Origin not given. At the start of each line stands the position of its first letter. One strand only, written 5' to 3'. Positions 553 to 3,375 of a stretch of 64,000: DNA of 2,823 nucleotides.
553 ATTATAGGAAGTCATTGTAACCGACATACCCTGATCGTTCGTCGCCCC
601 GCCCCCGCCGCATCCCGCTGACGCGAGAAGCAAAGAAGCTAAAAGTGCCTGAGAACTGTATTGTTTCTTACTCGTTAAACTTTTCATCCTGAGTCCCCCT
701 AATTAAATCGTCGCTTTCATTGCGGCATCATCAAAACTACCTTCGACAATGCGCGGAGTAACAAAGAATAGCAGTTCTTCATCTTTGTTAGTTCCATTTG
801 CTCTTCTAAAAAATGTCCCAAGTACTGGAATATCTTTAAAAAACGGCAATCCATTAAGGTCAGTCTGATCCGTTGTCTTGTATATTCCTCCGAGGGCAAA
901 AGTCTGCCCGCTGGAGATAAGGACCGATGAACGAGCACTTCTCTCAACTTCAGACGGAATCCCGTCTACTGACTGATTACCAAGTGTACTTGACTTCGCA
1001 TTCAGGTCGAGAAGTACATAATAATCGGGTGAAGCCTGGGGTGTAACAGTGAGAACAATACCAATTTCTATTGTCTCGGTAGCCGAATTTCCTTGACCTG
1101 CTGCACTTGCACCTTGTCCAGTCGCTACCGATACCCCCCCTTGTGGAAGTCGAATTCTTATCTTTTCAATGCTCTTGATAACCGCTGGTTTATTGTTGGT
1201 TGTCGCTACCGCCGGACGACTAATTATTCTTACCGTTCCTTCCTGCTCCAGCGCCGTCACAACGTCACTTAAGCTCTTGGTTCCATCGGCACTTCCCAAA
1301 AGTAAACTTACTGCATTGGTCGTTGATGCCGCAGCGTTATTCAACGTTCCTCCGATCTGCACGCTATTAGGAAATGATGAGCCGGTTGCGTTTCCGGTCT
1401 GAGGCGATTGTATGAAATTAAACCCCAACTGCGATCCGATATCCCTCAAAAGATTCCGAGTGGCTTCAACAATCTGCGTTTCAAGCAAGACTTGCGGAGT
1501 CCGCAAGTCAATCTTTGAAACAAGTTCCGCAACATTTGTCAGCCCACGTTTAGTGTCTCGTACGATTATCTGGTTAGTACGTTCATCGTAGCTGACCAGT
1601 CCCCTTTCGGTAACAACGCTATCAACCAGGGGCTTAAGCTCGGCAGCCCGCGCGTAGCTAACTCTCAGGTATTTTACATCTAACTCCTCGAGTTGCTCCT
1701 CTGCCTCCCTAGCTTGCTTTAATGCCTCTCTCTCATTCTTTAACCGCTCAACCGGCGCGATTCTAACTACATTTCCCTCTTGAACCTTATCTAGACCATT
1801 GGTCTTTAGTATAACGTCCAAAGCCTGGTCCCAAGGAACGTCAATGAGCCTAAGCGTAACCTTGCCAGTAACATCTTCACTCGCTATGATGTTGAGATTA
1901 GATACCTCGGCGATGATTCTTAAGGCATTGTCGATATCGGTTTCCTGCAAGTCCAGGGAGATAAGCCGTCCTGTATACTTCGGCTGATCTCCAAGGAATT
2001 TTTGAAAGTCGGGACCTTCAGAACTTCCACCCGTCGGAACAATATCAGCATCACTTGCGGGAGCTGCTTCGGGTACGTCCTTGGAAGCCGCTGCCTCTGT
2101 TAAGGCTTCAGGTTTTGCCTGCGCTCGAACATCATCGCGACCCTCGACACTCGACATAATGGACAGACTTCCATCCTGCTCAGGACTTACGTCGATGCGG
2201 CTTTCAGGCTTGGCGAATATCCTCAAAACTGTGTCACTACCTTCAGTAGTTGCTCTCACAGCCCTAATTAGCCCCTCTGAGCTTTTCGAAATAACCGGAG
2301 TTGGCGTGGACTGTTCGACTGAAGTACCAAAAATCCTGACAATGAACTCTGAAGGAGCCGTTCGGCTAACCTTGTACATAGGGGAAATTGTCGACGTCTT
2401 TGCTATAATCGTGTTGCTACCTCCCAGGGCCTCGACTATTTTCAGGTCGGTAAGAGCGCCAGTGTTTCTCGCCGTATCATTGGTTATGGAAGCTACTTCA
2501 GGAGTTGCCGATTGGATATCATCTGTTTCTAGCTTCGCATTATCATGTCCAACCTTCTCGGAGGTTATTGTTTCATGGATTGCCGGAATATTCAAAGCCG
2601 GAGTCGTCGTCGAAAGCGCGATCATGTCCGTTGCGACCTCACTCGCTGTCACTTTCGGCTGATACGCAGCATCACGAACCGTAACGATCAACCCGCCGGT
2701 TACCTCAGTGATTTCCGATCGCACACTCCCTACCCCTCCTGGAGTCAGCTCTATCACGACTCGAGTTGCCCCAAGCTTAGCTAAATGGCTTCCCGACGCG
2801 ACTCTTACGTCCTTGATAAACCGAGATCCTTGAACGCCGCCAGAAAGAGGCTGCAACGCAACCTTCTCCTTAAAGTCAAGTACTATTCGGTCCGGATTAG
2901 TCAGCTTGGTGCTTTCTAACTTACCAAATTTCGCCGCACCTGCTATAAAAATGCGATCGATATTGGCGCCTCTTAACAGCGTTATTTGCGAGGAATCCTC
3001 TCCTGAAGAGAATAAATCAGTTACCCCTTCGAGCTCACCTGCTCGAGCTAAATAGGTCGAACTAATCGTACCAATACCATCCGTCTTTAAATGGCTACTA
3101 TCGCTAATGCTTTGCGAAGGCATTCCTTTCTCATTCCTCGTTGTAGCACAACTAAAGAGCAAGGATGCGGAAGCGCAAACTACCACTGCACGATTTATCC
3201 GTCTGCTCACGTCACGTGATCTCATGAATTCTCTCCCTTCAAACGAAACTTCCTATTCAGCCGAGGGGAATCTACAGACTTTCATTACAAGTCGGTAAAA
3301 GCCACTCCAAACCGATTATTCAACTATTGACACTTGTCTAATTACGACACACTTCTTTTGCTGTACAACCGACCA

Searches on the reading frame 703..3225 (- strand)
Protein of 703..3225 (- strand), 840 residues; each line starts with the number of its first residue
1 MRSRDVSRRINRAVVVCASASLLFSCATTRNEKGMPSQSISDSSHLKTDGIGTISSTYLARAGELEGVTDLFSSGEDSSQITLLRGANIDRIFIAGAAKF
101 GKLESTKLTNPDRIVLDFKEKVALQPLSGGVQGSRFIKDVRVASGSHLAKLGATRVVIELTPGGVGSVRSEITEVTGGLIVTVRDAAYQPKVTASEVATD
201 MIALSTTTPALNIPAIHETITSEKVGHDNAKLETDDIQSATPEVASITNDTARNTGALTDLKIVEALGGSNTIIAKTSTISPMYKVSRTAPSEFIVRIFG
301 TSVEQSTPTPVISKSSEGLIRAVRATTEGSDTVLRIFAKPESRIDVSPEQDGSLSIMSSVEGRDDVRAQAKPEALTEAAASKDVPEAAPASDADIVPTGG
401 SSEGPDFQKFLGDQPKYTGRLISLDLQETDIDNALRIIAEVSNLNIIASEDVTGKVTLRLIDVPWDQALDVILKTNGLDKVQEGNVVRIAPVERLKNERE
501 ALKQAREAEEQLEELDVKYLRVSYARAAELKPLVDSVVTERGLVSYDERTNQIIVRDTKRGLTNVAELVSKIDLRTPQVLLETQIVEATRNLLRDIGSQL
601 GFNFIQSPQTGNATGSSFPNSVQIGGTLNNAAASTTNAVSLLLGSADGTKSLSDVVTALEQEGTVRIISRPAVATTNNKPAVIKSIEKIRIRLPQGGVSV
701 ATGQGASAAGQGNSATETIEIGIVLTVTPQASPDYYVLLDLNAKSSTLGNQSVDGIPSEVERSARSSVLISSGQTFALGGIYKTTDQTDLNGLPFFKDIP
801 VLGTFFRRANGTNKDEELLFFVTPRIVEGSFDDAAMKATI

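Call 15: search_protein_families(library=pfam, proteins=[window:703-3225:-])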
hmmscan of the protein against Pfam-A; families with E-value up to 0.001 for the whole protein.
window:703-3225:- (840 aa): 5 families
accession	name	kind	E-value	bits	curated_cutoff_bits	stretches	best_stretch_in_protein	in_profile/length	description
PF00263.26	Secretin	-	1.7e-39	135.6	27.5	1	658-828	1-169/169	Bacterial type II and III secretion system protein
PF03958.22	Secretin_N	-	2e-10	41.2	28.2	1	518-578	2-69/69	Bacterial type II/III secretion system short domain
PF07660.19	STN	-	5.1e-10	39.4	28.4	1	444-491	1-51/52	Secretin and TonB N terminus short domain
PF11741.13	AMIN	-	1.8e-06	28.4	20.5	1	88-162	9-80/101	AMIN domain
PF21305.2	type_II_gspD_N0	-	2.2e-05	24.6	27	1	424-489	1-71/71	GspD-like, N0 domain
